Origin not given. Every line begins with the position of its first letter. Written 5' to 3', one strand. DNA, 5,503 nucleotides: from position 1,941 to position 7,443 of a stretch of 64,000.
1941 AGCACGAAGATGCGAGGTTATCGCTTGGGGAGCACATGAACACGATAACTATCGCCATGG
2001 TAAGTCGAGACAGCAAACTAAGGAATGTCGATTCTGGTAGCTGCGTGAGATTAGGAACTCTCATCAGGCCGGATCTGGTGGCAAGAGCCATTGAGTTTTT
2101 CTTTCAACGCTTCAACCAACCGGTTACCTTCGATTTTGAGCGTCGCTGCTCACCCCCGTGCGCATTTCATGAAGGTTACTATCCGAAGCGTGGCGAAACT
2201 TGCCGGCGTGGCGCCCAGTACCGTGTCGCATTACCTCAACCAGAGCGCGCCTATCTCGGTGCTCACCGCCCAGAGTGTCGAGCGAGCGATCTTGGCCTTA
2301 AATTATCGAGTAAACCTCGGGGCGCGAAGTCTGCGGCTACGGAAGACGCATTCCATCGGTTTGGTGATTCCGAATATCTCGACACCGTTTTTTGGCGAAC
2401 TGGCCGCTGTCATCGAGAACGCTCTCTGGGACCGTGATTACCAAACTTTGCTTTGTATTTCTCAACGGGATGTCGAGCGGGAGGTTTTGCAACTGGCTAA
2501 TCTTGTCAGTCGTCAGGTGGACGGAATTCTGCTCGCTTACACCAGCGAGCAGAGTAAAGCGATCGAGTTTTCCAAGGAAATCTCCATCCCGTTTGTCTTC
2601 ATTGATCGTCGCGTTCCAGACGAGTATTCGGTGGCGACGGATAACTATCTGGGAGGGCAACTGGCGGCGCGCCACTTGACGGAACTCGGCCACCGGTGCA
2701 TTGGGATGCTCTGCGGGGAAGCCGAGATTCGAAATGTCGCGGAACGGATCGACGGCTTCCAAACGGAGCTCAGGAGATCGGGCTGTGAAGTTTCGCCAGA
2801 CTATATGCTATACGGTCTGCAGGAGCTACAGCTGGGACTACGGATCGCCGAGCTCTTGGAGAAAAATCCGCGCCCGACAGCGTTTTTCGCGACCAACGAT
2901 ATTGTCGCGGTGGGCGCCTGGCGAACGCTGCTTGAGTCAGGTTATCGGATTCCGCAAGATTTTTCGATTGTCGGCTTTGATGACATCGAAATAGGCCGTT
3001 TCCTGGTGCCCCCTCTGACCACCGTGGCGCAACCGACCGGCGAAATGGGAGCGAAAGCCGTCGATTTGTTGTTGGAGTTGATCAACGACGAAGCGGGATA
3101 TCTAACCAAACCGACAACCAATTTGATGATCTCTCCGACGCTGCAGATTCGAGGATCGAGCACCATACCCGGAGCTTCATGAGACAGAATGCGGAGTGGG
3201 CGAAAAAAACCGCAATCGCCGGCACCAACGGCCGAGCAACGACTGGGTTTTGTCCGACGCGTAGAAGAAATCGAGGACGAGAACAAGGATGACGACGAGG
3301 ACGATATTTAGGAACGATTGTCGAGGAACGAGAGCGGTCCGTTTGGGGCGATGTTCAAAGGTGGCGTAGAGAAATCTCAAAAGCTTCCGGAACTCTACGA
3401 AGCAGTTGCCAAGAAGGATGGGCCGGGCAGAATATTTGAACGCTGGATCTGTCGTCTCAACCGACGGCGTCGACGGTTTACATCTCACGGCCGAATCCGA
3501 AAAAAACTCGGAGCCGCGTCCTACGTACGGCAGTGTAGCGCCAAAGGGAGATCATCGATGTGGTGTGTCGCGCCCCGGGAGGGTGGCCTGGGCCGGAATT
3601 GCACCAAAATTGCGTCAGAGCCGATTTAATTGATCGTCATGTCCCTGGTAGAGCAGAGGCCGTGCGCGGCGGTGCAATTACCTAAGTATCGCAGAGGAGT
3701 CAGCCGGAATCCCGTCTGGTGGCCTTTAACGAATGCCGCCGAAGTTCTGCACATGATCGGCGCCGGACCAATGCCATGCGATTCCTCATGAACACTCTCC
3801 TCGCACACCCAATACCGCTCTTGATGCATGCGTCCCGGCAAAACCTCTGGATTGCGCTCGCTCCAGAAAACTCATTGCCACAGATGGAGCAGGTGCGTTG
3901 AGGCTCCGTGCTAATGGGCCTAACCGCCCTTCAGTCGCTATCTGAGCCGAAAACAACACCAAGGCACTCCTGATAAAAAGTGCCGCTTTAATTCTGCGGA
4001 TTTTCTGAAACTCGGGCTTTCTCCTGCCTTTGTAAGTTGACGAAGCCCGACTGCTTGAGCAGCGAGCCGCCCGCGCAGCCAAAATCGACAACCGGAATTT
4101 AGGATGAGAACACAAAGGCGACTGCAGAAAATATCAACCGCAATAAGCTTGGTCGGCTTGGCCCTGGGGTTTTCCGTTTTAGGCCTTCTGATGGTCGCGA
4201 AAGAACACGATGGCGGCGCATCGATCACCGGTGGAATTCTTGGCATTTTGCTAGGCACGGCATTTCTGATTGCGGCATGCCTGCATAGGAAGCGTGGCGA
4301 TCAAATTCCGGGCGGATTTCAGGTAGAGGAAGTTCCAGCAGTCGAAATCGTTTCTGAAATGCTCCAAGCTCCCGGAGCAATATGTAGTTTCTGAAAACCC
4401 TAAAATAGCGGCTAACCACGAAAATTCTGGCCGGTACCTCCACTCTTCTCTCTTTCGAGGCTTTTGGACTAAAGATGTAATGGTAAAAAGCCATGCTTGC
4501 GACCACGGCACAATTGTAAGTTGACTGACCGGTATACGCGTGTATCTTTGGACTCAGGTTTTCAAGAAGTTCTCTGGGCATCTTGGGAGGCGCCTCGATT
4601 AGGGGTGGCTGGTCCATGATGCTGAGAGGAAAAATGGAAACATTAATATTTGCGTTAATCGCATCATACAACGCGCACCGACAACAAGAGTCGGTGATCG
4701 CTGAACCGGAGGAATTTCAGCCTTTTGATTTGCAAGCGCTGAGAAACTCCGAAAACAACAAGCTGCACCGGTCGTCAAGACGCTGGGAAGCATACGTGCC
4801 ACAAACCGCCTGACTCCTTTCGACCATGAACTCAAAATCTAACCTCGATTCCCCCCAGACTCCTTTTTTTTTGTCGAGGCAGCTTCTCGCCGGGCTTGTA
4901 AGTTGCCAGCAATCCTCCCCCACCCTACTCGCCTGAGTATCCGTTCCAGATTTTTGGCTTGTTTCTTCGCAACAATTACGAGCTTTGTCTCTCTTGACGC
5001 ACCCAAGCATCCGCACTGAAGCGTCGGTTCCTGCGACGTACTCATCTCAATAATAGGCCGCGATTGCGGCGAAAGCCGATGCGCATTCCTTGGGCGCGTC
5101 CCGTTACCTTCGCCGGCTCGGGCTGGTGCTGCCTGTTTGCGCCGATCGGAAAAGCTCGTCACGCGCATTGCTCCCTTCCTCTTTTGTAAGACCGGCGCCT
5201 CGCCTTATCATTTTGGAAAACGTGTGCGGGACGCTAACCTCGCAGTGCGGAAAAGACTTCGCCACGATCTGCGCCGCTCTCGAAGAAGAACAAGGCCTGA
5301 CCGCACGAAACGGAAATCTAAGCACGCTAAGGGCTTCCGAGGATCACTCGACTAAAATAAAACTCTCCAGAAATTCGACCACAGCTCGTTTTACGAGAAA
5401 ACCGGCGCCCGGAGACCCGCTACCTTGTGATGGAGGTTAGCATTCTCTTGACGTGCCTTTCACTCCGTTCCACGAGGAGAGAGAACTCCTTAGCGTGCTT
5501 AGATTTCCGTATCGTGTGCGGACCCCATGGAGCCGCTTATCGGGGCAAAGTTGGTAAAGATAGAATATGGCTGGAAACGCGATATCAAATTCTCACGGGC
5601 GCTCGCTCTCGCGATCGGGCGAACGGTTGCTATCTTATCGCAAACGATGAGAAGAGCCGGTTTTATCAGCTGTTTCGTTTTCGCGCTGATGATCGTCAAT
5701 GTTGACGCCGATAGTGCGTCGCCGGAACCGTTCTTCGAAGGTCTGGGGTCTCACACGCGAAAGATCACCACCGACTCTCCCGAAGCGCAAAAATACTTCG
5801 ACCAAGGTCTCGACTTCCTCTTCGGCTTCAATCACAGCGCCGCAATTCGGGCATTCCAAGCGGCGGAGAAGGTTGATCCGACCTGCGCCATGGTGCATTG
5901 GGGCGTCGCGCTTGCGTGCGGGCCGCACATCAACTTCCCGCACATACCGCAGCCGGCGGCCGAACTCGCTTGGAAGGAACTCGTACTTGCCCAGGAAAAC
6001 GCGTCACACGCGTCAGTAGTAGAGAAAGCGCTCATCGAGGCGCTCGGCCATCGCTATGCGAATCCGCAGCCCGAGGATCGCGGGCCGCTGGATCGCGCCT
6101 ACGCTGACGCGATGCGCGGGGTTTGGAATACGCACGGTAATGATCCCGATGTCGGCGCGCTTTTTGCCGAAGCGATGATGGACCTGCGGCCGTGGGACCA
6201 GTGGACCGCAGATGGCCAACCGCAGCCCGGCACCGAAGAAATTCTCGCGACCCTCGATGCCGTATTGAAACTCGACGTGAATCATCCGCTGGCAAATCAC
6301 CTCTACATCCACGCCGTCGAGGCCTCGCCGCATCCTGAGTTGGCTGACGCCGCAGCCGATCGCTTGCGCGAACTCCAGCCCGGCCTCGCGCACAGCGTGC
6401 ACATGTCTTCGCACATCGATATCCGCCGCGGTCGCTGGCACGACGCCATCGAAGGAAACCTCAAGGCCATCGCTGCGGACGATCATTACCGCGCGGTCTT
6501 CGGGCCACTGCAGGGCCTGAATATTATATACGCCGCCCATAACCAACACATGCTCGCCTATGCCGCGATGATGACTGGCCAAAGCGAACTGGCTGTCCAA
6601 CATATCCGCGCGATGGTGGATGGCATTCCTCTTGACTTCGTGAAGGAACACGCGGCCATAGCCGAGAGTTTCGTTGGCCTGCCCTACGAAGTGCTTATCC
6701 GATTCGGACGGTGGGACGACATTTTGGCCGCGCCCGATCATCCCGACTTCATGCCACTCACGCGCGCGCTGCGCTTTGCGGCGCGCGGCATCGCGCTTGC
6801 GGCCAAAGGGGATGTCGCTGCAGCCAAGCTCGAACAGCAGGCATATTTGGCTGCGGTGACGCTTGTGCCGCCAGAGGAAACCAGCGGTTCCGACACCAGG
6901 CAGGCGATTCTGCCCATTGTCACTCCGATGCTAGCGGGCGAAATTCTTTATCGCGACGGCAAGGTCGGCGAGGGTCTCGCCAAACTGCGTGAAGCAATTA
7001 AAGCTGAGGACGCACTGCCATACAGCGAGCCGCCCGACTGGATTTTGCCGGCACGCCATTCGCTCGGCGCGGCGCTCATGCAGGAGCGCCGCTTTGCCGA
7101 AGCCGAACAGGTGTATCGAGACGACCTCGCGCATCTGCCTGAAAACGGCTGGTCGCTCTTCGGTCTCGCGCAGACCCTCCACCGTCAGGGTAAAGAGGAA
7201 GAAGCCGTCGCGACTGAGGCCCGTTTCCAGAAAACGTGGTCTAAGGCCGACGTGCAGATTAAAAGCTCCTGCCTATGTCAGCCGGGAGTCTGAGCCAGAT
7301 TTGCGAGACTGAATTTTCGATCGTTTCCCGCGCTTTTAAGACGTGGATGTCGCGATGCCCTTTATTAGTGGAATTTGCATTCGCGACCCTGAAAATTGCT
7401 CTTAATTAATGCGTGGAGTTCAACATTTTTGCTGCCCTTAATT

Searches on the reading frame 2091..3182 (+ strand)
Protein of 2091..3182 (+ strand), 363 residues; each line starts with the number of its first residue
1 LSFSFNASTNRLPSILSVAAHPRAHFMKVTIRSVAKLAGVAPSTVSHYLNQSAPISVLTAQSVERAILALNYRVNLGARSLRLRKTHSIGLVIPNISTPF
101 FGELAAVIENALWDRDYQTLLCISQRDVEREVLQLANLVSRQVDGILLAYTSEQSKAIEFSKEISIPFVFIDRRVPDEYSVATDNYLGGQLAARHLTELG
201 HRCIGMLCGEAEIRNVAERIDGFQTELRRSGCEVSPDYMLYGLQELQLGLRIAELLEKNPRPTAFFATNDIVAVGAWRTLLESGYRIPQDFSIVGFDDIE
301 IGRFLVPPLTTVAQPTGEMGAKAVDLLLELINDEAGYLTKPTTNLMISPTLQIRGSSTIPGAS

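Call 40: search_protein_families(library=pfam, proteins=[window:2091-3182:+], max_evalue=0.01)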
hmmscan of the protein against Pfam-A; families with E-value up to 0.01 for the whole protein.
window:2091-3182:+ (363 aa): 5 families
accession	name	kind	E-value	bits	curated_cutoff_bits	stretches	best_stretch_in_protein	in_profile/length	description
PF13377.12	Peripla_BP_3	-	1e-33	117.2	26.5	1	193-357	1-167/167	Periplasmic binding protein-like domain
PF00532.27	Peripla_BP_1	-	3.6e-29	102.5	22.2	1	86-334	1-264/281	Periplasmic binding proteins and sugar binding domain of LacI family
PF13407.12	Peripla_BP_4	-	5.2e-21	75.8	35.1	1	89-333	1-256/258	Periplasmic binding protein domain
PF00356.27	LacI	-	6.8e-11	42.2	27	1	30-75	1-46/46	Bacterial regulatory proteins, lacI family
PF01381.28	HTH_3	-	0.00046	20.6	23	1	29-66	10-47/55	Helix-turn-helix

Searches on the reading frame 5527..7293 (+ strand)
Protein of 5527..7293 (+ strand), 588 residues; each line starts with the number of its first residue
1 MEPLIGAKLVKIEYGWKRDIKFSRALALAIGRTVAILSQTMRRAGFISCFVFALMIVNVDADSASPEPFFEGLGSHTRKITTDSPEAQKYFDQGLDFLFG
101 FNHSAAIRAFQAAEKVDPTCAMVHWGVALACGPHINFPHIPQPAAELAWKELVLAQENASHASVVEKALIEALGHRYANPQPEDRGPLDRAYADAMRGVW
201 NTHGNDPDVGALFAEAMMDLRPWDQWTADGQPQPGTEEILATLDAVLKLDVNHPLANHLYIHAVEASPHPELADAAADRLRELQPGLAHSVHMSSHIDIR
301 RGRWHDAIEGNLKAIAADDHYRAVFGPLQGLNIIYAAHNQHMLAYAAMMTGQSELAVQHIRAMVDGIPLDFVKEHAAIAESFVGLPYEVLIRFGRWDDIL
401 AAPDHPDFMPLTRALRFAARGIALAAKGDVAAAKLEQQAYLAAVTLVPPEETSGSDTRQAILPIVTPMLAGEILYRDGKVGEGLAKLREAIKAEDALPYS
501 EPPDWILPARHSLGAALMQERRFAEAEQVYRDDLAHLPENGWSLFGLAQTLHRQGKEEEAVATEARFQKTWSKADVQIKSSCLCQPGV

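Call 40: search_protein_families(library=pfam, proteins=[window:5527-7293:+], max_evalue=0.01)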
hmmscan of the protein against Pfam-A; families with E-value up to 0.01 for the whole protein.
window:5527-7293:+ (588 aa): 8 families
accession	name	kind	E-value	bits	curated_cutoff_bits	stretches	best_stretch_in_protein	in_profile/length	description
PF07719.23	TPR_2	-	1.5e-05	25.1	27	0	511-540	5-34/34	Tetratricopeptide repeat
PF13432.12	TPR_16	-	2.2e-05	25.2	32.7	1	514-569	4-59/65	Tetratricopeptide repeat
PF14559.12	TPR_19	-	9.1e-05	23.2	25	1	517-563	1-47/68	Tetratricopeptide repeat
PF00515.34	TPR_1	-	0.00024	21.2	27.8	0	511-531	5-25/34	Tetratricopeptide repeat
PF13431.12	TPR_17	-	0.00027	21.4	24.4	0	537-561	9-33/34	Tetratricopeptide repeat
PF13176.12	TPR_7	-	0.0003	21.1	27.9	0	511-538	3-32/36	Tetratricopeptide repeat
PF24575.1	TPR_Slam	-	0.0062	17.4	35.2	0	514-560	54-100/104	Surface lipoprotein assembly modifier, N-terminal TPR repeats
PF13181.12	TPR_8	-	0.007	16.9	25.7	0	509-531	3-25/34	Tetratricopeptide repeat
